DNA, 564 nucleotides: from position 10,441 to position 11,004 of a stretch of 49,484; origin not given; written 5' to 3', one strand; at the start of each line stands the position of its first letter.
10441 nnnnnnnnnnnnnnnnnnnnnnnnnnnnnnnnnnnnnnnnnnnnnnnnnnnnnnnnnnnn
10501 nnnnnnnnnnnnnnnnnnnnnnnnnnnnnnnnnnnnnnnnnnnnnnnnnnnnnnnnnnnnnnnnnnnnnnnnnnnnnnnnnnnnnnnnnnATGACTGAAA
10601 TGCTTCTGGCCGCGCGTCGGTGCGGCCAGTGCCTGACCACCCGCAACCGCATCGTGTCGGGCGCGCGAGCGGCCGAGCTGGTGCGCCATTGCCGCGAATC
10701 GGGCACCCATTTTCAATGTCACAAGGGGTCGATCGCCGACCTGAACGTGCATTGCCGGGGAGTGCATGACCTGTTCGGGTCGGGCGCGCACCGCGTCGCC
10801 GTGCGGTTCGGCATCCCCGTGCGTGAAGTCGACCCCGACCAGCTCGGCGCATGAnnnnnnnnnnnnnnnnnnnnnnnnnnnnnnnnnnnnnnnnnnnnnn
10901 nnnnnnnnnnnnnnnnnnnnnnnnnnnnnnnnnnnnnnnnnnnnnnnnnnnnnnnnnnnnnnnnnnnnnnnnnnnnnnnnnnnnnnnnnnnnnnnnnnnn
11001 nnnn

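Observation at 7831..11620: A 3.8-kb counter-oriented cassette of 14 tiny coupled ORFs splits the structural genes: candidate host-takeover or anti-defence island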

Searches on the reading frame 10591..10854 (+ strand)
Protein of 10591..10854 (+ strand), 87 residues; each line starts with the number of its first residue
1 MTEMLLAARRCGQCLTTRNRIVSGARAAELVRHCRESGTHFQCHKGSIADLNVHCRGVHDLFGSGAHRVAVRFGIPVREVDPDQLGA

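Call 8: search_protein_families(library=phrogs, proteins=[window:10591-10854:+], max_evalue=0.1)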
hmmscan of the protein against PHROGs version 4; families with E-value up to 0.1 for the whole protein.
window:10591-10854:+ (87 aa): 2 families
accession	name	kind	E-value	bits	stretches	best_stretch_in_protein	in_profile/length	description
phrog_5443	-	unknown function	2.7e-06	28.1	1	9-62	112-175/287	-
phrog_20165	-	unknown function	0.054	14.5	1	22-58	35-71/78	-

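Call 12: search_protein_families(library=pfam, proteins=[window:10591-10854:+], max_evalue=1)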
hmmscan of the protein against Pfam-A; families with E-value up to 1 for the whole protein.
window:10591-10854:+ (87 aa): 1 family
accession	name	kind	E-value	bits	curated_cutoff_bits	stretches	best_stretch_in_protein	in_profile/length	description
PF15606.11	Ntox34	-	0.11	13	25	1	3-37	48-80/80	Bacterial toxin 34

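Call 28: search_solved_structures(query=window:10591-10851:+, max_evalue=5)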
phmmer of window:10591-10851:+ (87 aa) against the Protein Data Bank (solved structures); distinct sequences matched with E-value up to 5: 0.

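Call 38: find_homologous_proteins(query=window:10591-10851:+, max_evalue=0.001)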
Query window:10591-10851:+ (87 aa): 76 proteins with E <= 0.001 among 87 candidates.
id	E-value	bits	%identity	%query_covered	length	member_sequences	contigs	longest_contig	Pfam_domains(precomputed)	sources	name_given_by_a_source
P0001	1.7e-52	193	100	100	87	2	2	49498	-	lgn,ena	-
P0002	6.5e-37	143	76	98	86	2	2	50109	-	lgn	-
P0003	8.4e-37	142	74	97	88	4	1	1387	-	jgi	jgi:hypothetical protein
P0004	8.2e-36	139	77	97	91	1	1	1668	-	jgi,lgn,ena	-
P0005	1.8e-35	138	73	95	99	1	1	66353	-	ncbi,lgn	-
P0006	2.7e-35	138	73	98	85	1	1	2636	-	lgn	-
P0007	5.7e-35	137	74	97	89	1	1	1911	-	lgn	-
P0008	8.7e-35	136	68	99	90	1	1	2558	-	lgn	-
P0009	3.4e-34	134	74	94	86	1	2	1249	-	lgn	-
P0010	4.4e-34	134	71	97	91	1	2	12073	-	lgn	-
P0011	4.7e-34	134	71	95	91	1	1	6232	-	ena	-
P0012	6.7e-34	133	71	97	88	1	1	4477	-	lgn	-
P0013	6.8e-34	133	71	95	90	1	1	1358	-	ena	-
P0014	7.7e-34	133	71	98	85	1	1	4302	-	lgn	-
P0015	1.2e-33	132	73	98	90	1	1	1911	-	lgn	-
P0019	2.4e-33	131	73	95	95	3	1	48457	-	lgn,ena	-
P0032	9.9e-32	126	74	97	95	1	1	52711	-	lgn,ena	-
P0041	9.0e-31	123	66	98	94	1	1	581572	-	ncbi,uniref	ncbi:hypothetical protein [Sphingomonas sp. 3-13AW]|uniref:hypothetical protein n=1 Tax=Sphingomonas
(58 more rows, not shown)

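Call 40: find_encoding_contigs(protein=P0002, flank=10000, max_places=2)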
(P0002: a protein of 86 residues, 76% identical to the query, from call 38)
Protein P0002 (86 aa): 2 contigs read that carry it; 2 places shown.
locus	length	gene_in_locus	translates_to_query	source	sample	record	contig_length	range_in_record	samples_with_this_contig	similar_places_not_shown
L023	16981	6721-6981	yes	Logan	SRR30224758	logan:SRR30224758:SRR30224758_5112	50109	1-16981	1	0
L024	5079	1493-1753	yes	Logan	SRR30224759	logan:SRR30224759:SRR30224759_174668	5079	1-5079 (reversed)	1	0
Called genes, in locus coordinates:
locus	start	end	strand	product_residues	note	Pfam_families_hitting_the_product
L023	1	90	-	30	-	?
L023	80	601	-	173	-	PF05069:Phage_tail_S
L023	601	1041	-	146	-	PF07030:Phage_Mu_Gp36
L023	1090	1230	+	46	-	-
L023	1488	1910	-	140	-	-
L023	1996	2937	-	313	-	PF09950:Major_capside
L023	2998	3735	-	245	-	PF22758:Phage_cement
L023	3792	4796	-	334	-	-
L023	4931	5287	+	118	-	-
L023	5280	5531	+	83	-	-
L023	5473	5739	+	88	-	-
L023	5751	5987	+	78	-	PF01381:HTH_3 (weak)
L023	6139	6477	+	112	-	-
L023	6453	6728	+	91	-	-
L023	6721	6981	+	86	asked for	-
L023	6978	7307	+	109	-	-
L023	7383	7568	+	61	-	-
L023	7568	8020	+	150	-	-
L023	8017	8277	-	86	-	-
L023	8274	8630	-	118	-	-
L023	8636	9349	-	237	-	-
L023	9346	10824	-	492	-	-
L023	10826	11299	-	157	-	-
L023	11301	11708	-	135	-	-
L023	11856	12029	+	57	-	-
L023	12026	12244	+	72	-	-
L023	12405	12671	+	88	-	-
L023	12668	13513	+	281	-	-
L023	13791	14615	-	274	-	PF04233:Phage_Mu_F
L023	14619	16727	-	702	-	PF06074:Portal_Mu, PF23474:Acb1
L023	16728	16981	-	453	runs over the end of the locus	PF04466:Terminase_3, PF17288:Terminase_3C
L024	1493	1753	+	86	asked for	-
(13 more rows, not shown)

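Call 41: find_encoding_contigs(protein=P0041, flank=10000, max_places=2)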
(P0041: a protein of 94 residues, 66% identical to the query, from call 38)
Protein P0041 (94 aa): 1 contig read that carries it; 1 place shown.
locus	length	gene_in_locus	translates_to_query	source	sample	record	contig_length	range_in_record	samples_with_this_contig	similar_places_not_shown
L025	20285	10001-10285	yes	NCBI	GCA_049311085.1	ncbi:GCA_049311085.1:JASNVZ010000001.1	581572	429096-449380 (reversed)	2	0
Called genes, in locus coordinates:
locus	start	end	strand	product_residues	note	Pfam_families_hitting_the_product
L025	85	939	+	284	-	-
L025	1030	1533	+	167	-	-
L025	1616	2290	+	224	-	-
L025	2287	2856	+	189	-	-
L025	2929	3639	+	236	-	-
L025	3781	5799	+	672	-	PF19310:TOP_N, PF01432:Peptidase_M3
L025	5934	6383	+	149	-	-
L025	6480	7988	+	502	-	-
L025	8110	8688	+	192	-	PF03235:GmrSD_N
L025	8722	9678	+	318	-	-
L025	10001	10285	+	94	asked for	-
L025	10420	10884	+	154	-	-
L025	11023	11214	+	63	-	-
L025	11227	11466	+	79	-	-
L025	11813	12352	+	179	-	-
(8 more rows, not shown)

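Call 42: find_encoding_contigs(protein=P0019, flank=10000, max_places=1)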
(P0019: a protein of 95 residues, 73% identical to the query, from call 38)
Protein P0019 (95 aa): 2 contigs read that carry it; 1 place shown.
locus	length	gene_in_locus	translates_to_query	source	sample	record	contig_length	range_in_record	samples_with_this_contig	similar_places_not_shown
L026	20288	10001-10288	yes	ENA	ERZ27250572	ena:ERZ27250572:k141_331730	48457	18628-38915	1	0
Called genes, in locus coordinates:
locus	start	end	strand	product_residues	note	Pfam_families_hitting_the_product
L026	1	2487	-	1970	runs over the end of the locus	-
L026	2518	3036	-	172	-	-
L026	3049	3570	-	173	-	-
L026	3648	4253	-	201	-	-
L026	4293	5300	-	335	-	-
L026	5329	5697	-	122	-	PF09956:Phage_cement_2 (weak)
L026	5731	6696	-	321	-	-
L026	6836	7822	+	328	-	-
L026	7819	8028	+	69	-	-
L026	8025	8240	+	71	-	-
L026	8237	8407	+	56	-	-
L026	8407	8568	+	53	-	-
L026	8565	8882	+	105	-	-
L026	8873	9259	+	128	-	-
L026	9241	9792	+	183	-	-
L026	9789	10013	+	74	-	-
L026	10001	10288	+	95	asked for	-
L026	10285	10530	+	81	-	-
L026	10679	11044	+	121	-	-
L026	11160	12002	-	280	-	PF04233:Phage_Mu_F (weak)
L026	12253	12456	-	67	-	-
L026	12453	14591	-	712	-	PF06074:Portal_Mu, PF23474:Acb1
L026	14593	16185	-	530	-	-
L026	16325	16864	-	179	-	PF03592:Terminase_2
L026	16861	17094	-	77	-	-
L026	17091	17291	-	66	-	-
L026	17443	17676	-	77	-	-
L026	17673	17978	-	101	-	-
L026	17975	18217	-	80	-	-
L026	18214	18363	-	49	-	-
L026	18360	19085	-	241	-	-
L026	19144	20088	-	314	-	-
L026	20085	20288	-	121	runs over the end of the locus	PF13384:HTH_23, PF08279:HTH_11 (faint)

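Call 43: find_encoding_contigs(protein=P0032, flank=10000, max_places=1)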
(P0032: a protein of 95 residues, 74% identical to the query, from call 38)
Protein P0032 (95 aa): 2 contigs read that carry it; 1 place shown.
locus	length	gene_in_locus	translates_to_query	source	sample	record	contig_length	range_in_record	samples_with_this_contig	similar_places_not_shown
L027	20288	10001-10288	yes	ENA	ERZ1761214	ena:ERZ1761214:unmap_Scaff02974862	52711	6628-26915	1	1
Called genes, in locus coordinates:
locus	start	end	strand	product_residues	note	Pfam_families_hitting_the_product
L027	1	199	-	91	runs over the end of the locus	-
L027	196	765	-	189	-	-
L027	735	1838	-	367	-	PF01507:PAPS_reduct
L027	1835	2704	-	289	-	PF02086:MethyltransfD12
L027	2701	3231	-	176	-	-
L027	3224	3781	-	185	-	PF05866:RusA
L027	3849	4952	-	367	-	PF09397:FtsK_gamma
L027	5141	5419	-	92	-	-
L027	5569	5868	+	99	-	-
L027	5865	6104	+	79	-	-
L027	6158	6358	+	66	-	-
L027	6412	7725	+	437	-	-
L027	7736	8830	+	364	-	PF12684:DUF3799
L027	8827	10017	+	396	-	-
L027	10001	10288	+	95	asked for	-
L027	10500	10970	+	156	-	-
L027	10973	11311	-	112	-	-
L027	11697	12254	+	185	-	-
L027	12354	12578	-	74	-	-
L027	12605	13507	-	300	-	PF11860:Muramidase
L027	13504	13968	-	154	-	-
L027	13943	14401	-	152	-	-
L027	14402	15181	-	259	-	-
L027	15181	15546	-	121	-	-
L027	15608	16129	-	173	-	-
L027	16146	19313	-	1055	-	-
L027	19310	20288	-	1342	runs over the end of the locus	PF01551:Peptidase_M23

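Call 44: find_encoding_contigs(protein=P0005, flank=10000, max_places=1)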
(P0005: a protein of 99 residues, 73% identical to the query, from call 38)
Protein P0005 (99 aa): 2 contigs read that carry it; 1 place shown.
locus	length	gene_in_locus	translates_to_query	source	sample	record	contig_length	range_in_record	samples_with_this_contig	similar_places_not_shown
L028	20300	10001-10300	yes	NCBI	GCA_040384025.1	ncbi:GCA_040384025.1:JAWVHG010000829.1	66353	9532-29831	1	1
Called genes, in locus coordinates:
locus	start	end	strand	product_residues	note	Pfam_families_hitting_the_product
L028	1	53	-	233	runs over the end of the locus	-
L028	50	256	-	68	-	-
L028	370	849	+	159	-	-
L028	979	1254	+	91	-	-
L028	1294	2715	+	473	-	PF13175:AAA_15 (faint), PF13476:AAA_23 (weak)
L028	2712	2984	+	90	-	-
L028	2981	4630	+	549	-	PF12684:DUF3799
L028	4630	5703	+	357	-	PF04404:ERF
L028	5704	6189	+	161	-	PF00436:SSB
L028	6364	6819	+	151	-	-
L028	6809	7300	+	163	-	-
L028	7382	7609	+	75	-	-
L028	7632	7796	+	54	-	-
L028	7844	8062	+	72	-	-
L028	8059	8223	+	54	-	-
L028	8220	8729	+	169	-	-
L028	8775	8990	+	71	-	-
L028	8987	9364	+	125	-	-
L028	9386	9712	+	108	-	-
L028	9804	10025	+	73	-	-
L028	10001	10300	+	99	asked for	-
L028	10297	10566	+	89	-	PF14354:Lar_restr_allev (weak)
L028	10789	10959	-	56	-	-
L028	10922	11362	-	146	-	-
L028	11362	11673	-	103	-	-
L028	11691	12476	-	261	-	PF01471:PG_binding_1 (faint)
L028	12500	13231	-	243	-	-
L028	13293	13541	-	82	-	-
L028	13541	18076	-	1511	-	PF24801:FNIII-A_GpJ, PF13550:Phage-tail_3, PF05268:GP38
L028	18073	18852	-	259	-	PF14464:Prok-JAB, PF00877:NLPC_P60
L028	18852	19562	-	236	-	PF05100:Phage_tail_L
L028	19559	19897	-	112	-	PF05939:Phage_min_tail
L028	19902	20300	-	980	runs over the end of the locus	PF09851:SHOCT (faint)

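Call 55: search_solved_structures(query=A3, max_evalue=5)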
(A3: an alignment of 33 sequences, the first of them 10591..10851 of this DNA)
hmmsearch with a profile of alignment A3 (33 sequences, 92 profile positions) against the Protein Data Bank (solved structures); distinct sequences matched with E-value up to 5: 7.
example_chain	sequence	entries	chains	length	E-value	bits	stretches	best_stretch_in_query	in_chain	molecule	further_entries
8crx_E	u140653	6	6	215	0.4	13.9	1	48-89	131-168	30S ribosomal protein S5 | Small ribosomal subunit protein uS5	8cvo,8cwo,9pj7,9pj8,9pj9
8yp6_e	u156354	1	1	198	0.65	13.3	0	48-79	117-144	Small ribosomal subunit protein uS5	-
6dzi_m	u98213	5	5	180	0.69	13.2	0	48-80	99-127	30S ribosomal protein S5 | Small ribosomal subunit protein uS5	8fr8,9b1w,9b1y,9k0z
2eoy_A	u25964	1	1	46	0.75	13.1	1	35-61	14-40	Zinc finger protein 473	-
6dzk_E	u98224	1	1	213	0.86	12.9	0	48-79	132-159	30S ribosomal protein S5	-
32nj_E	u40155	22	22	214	0.88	12.8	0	48-79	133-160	Small ribosomal subunit protein uS5 | 30S ribosomal protein S5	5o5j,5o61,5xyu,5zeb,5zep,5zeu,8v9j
2mbv_A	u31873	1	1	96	0.96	12.7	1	12-29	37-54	Fusion protein of LIM domain transcription factor LMO4 (77-147) and DEAF1 (404-418)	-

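Call 58: predict_structure(alignment_id=A3)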
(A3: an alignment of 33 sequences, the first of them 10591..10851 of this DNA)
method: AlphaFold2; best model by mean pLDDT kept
length: 87 residues; sequences in the alignment: 33
mean_pLDDT: 91.8   pTM: 0.77
mean pLDDT of the five models: 91.8, 91.1, 90.2, 88.1, 88.0
residues with pLDDT >= 90: 68; 70-90: 17; 50-70: 2; < 50: 0
segments of 3 or more residues with pLDDT < 50: none
pLDDT, mean of each block of 10 residues (from residue 1): 93 91 93 89 92 93 93 97 83
secondary structure, 60 per line:
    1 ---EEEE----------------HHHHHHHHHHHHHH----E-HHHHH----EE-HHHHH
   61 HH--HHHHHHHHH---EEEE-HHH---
elements in order: E4-7 H24-37 H44-48 H56-62 H65-73 E77-80

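Call 60: fold_search(model_id=the predicted structure, library=pdb)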
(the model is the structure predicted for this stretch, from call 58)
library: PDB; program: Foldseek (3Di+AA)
matches with E <= 10: 119; with E <= 0.001: 0
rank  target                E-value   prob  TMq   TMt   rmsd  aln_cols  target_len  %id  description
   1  4axv                  2.2e+00  0.02  0.17  0.09  10.2        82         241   13  Biochemical and structural characterization of the MpaA amidase as part of a conserved scavenging pathway for peptidogly (released 2012-09-26)
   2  1h4q_A                2.5e+00  0.04  0.26  0.07   8.8        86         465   15  Prolyl-tRNA synthetase from Thermus thermophilus complexed with tRNApro(CGG), ATP and prolinol (released 2001-06-18)
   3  1h4s_A                3.1e+00  0.04  0.25  0.08   8.7        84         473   14  Prolyl-tRNA synthetase from Thermus thermophilus complexed with tRNApro(CGG) and a prolyl-adenylate analogue (released 2001-06-18)
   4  5uai_A                3.3e+00  0.03  0.21  0.07  12.4        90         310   11  Crystal structure of Methionyl-tRNA formyltransferase from Pseudomonas aeruginosa (released 2017-01-18)
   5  2exx_B                3.6e+00  0.03  0.18  0.08   8.4        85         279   14  Crystal structure of HSCARG from Homo sapiens in complex with NADP (released 2006-11-21)
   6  3duv_B                3.6e+00  0.01  0.19  0.09   9.9        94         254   16  Crystal structure of 3-deoxy-manno-octulosonate cytidylyltransferase from Haemophilus influenzae complexed with the su (released 2008-12-09)
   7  3kcq_B                3.8e+00  0.03  0.23  0.11   9.6        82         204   13  Crystal structure of phosphoribosylglycinamide formyltransferase from anaplasma phagocytophilum (released 2009-12-15)
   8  21ak_E                3.8e+00  0.03  0.23  0.09   8.4        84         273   20  Cryo-EM structure of the E. coli ArnA hexamer (released 2026-03-25)
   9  4g85_A                3.8e+00  0.03  0.24  0.08   8.6        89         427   12  Crystal structure of human HisRS (released 2012-09-26)
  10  2wm3                  3.8e+00  0.03  0.18  0.08   8.6        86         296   12  Crystal structure of NmrA-like family domain containing protein 1 in complex with niflumic acid (released 2009-08-04)
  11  2f7s_B                4.1e+00  0.02  0.20  0.12  10.0        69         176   14  The crystal structure of human Rab27b bound to GDP (released 2005-12-20)
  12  8wg5_M                4.1e+00  0.01  0.20  0.10  15.6       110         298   14  Cryo-EM structure of USP16 bound to H2AK119Ub nucleosome (released 2023-12-27)
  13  4xd1                  4.4e+00  0.03  0.24  0.07   8.8        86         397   10  X-ray structure of the N-formyltransferase QdtF from Providencia alcalifaciens, W305A mutant, in the presence of TDP-Qui (released 2015-01-21)
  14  4kyi_B                4.4e+00  0.02  0.21  0.13  10.2        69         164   10  Crystal structure of the phospholipase VipD from Legionella pneumophila in complex with the human GTPase Rab5 (released 2014-08-13)
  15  2iez_H                4.4e+00  0.01  0.21  0.13  10.4        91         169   13  Crystal Structure of mouse Rab27b bound to GDP in monoclinic space group (released 2007-05-01)
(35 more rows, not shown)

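Call 63: fold_search(model_id=the predicted structure, library=viral)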
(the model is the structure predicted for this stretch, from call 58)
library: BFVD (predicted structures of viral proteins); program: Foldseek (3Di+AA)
matches with E <= 10: 38; with E <= 0.001: 2
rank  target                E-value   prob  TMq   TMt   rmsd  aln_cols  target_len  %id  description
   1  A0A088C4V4            3.0e-06  1.00  0.74  0.85   1.7        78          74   37  (no name in the UniProt tables at hand)
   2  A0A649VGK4            9.6e-06  1.00  0.74  0.69   2.1        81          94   32  (no name in the UniProt tables at hand)
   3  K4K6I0                4.7e-01  0.72  0.53  0.54   3.0        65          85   22  Uncharacterized protein [Caulobacter phage CcrColossus]
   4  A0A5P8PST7            5.7e-01  0.47  0.55  0.53   6.6        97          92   11  Uncharacterized protein [Vibrio phage phi50-12]
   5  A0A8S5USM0            2.5e+00  0.03  0.20  0.08  12.3        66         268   15  Uncharacterized protein [Myoviridae sp. ctijX18]
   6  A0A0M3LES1            3.1e+00  0.03  0.29  0.04  11.0       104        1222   13  Transcriptional regulator ICP4 [Testudinid alphaherpesvirus 3]
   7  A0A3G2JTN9            3.8e+00  0.03  0.21  0.04  12.0        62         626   18  (no name in the UniProt tables at hand)
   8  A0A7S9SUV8            4.4e+00  0.01  0.19  0.11   8.5        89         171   18  YspA cpYpsA-related SLOG domain-containing protein [Providencia phage PSTCR7]
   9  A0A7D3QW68            4.7e+00  0.02  0.18  0.08   9.1        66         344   11  Uncharacterized protein [Fadolivirus FV1/VV64]
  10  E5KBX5                5.4e+00  0.03  0.23  0.34  10.8        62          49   22  RNA-dependent RNA polymerase (Fragment) [Bovine enteric virus Bo/22CTE/2010/ITA]
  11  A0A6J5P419            6.1e+00  0.02  0.23  0.06   9.6        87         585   15  ParB/Sulfiredoxin [uncultured Caudovirales phage]
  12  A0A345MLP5            6.6e+00  0.02  0.22  0.22   7.3        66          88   20  (no name in the UniProt tables at hand)
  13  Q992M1                6.6e+00  0.01  0.26  0.24   8.9        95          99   13  Truncated putative glycosyltransferase [Paramecium bursaria Chlorella virus 1]
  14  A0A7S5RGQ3            6.6e+00  0.01  0.19  0.08  14.5       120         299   19  (no name in the UniProt tables at hand)
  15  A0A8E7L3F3            7.0e+00  0.06  0.32  0.23   4.6        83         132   17  (no name in the UniProt tables at hand)
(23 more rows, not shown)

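Call 64: search_dna_similar(query=window:10591-10851:+, collection=phages, mode=protein, max_evalue=0.001, max_rows=30)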
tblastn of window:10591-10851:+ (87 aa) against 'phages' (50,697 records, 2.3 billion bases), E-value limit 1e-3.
Records with a match: 66; places in all: 66; records where one place covers at least 80% of the query: 31.
Best place of each record, by identity: <60% 66.
By first word of the organism name: Microbacterium 56; Vibrio 8; Shewanella 2.
By host as written in the record: Microbacterium foliorum NRRL B-24224 27; Microbacterium paraoxydans NWU1 14; Microbacterium foliorum NRRL B-24224 SEA 7; Microbacterium sp. 3; Vibrio splendidus 2; Vibrio alginolyticus 2; Microbacterium paraoxydans NRRL B-14843 2; Microbacterium foliorum NRRL B-2424 SEA 2; and 6 more.
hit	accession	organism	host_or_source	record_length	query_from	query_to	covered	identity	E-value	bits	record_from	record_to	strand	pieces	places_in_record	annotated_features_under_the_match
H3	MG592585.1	Vibrio phage 1.215.A._10N.222.54.F7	Vibrio splendidus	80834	11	85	86%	46.7%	4e-12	65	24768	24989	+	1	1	hypothetical protein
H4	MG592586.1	Vibrio phage 1.215.B._10N.222.54.F7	Vibrio splendidus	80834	11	85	86%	46.7%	4e-12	65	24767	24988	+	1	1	hypothetical protein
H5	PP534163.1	Vibrio phage vB_VneS_J26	Vibrio neocaledonicus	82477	2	75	85%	44.6%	2e-13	69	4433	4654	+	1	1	DUF6283 family protein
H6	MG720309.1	Vibrio phage Ares1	Vibrio alginolyticus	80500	2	75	85%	44.6%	3e-13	68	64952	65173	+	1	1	hypothetical protein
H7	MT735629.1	Vibrio phage vB_ValS_PJ32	Vibrio alginolyticus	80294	1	75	86%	42.1%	8e-11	62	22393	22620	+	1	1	hypothetical protein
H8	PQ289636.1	Vibrio phage vB_VhaS_R30Z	Vibrio harveyi BYK0632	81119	2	75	85%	41.3%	2e-9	57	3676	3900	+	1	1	hypothetical protein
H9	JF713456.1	Vibrio phage 1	Vibrio harveyi 1114GL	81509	2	75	85%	41.3%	3e-9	57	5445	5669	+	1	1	VHS1011 protein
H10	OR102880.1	Vibrio phage vB_VhaS-MS01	Vibrio harveyi KCTC12724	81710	2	75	85%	41.3%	3e-9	57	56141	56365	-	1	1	hypothetical protein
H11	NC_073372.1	Microbacterium phage NoodlelyBoi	Microbacterium foliorum NRRL B-24224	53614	8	82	86%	39.2%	2e-7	52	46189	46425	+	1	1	78: hypothetical protein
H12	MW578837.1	Microbacterium phage NoodlelyBoi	Microbacterium foliorum NRRL B-24224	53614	8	82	86%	39.2%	2e-7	52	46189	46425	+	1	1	78: hypothetical protein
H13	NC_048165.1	Microbacterium phage Fireman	Microbacterium paraoxydans NWU1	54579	8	82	86%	39.2%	3e-7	51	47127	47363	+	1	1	79: hypothetical protein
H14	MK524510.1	Microbacterium phage Fireman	Microbacterium paraoxydans NWU1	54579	8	82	86%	39.2%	3e-7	51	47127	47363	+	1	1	79: hypothetical protein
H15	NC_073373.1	Microbacterium phage Tyrumbra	Microbacterium paraoxydans NRRL B-14843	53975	8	82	86%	39.2%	3e-7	51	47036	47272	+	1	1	77: hypothetical protein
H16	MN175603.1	Microbacterium phage Tyrumbra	Microbacterium paraoxydans NRRL B-14843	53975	8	82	86%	39.2%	3e-7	51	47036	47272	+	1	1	77: hypothetical protein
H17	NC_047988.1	Microbacterium phage Metamorphoo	Microbacterium paraoxydans NWU1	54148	8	82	86%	38.0%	6e-7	50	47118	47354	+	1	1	80: hypothetical protein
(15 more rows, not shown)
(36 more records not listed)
